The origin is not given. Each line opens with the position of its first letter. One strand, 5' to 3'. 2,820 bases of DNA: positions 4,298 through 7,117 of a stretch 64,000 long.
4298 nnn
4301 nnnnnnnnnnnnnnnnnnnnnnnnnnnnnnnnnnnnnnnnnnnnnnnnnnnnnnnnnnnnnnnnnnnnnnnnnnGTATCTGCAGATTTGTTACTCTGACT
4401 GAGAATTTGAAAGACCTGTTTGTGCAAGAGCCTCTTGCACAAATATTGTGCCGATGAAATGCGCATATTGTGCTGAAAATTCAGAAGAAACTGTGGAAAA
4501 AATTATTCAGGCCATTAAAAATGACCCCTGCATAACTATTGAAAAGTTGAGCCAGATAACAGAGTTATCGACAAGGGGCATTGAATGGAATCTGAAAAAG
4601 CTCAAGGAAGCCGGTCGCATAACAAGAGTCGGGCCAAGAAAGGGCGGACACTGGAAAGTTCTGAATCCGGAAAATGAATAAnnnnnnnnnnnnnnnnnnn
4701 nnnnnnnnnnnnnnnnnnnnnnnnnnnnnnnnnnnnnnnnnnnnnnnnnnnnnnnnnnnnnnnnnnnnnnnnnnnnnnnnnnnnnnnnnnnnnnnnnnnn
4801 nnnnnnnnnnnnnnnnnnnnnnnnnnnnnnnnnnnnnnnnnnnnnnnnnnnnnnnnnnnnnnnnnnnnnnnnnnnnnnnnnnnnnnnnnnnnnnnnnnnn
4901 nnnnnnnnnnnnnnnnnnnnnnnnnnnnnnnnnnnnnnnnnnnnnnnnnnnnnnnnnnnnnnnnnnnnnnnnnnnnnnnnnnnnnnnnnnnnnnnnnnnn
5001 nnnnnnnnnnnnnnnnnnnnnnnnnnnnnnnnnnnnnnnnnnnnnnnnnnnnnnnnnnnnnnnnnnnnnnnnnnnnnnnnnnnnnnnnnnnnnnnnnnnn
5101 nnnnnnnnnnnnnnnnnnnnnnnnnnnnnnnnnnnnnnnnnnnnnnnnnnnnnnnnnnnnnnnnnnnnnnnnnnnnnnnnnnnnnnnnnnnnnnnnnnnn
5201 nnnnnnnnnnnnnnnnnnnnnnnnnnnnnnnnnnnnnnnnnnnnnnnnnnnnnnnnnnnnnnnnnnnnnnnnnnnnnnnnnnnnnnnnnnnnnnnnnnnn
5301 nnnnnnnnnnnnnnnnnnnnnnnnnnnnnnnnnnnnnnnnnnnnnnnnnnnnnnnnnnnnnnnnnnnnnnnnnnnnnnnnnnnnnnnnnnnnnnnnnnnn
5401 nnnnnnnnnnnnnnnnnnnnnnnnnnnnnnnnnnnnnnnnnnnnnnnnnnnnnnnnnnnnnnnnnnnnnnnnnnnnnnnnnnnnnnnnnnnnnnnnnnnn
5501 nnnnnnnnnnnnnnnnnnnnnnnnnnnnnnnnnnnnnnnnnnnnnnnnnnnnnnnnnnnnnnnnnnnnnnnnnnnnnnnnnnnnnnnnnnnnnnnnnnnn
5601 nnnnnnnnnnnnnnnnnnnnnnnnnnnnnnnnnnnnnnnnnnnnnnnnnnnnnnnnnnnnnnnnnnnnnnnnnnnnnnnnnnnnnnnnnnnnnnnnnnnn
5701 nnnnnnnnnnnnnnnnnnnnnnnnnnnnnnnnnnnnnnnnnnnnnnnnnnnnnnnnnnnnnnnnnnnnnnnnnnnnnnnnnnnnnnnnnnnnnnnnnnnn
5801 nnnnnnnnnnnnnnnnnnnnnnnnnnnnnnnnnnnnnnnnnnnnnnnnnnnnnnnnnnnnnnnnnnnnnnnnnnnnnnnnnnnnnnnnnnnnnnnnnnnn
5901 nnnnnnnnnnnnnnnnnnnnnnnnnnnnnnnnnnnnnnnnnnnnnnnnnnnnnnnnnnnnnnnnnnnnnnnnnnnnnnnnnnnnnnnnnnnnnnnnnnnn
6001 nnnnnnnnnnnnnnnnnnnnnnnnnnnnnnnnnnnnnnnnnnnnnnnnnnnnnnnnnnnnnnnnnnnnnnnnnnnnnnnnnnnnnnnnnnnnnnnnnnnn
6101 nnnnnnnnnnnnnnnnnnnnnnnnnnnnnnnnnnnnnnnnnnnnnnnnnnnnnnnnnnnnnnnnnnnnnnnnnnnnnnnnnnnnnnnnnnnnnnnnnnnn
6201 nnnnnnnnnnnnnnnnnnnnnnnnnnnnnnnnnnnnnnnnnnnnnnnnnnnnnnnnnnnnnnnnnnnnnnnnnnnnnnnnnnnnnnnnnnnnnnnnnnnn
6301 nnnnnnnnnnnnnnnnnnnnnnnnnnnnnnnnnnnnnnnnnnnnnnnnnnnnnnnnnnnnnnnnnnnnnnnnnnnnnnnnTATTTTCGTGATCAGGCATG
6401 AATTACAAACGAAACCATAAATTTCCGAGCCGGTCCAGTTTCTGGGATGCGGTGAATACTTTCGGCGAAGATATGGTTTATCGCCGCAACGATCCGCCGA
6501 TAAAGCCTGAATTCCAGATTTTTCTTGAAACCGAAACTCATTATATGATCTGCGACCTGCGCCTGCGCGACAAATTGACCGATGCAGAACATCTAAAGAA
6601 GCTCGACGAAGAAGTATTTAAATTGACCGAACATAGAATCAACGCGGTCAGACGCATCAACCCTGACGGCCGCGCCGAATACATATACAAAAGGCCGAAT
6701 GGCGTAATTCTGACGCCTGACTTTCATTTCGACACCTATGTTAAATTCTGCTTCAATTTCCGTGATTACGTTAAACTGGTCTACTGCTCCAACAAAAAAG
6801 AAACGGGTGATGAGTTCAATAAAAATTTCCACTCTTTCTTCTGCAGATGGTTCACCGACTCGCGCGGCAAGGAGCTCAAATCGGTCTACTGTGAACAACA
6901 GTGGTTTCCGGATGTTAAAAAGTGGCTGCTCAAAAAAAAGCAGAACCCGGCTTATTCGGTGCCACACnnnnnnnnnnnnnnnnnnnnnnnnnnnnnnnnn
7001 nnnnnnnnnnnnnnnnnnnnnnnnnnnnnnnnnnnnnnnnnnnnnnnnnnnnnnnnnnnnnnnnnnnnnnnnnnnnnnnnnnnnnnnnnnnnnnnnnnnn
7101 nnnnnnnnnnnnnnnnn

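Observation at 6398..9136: DUF559 endonuclease-domain protein followed by two translationally coupled paralogous Pol-beta nucleotidyltransferases, appended to the Type I RM operon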

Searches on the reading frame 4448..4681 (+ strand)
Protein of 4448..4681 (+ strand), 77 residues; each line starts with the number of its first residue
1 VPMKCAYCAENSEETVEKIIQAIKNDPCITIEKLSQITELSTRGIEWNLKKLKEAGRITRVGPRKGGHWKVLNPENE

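Call 3: search_protein_families(library=pfam, proteins=[window:4448-4681:+], max_evalue=0.01)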
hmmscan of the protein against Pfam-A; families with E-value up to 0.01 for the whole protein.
window:4448-4681:+ (77 aa): 3 families
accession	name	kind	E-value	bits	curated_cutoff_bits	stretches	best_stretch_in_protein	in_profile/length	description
PF13412.12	HTH_24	-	8e-08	32.2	21.9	1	14-59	3-48/48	Winged helix-turn-helix DNA-binding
PF08279.18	HTH_11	-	4.4e-05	23.7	25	1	17-58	3-46/55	HTH domain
PF09756.15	DDRGK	-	0.00013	22.1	27.8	1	9-61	94-146/188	DDRGK domain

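Call 4: search_protein_families(library=padloc, proteins=[window:4448-4681:+], max_evalue=0.01)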
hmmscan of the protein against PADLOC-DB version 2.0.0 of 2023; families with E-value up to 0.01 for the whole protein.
window:4448-4681:+ (77 aa): 7 families
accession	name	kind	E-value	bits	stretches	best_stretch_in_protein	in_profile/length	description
PDLC01438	Csa3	-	0.0001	20.5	1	11-70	145-197/305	"CAS-I,CAS-II,CAS-III,CAS-IV,CAS-V,CAS-VI; associated_signaling"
PDLC01850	CARF3--CARF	-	0.00028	18.8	1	15-63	146-194/209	-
PDLC03963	SoFic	-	0.0027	15.1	1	13-62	292-341/361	-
PDLC03928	PsyrT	-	0.0027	14.1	1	10-62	361-413/689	-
PDLC01848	CARF3--CARF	-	0.0031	15.2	1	10-60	133-181/197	-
PDLC05078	PDC-S72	-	0.0033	14.6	1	8-72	310-374/377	-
PDLC01879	CARF3--CARF_TM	-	0.005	14.5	1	18-65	160-204/222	-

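Call 5: search_protein_families(library=ncbifam, proteins=[window:4448-4681:+], max_evalue=0.01)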
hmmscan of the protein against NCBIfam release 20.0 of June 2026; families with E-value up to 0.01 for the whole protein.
window:4448-4681:+ (77 aa): 2 families
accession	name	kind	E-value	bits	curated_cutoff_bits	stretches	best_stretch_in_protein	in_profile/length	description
NF053660.1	ORF80_fam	equivalog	0.00061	19.6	95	1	17-61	5-49/70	ORF80 family leucine zipper DNA-binding protein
NF040939.2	trans_reg_lrs14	equivalog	0.0069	16.4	90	1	10-61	18-69/103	Lrs14 family HTH-type transcriptional regulator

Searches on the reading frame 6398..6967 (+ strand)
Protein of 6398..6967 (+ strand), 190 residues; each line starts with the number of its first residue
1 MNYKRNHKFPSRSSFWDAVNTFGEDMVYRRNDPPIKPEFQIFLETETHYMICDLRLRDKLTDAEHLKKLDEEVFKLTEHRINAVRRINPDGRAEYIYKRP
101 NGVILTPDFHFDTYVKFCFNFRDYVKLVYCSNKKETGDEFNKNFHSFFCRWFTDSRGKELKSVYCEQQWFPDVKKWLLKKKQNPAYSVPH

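Call 74: search_protein_families(library=pfam, proteins=[window:6398-6967:+], max_evalue=1)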
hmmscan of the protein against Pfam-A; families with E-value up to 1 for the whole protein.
window:6398-6967:+ (190 aa): 1 family
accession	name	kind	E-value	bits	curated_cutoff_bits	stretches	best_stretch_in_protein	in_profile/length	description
PF25223.1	DUF7841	-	0.065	13.9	25.2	1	95-161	46-108/114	Domain of unknown function (DUF7841)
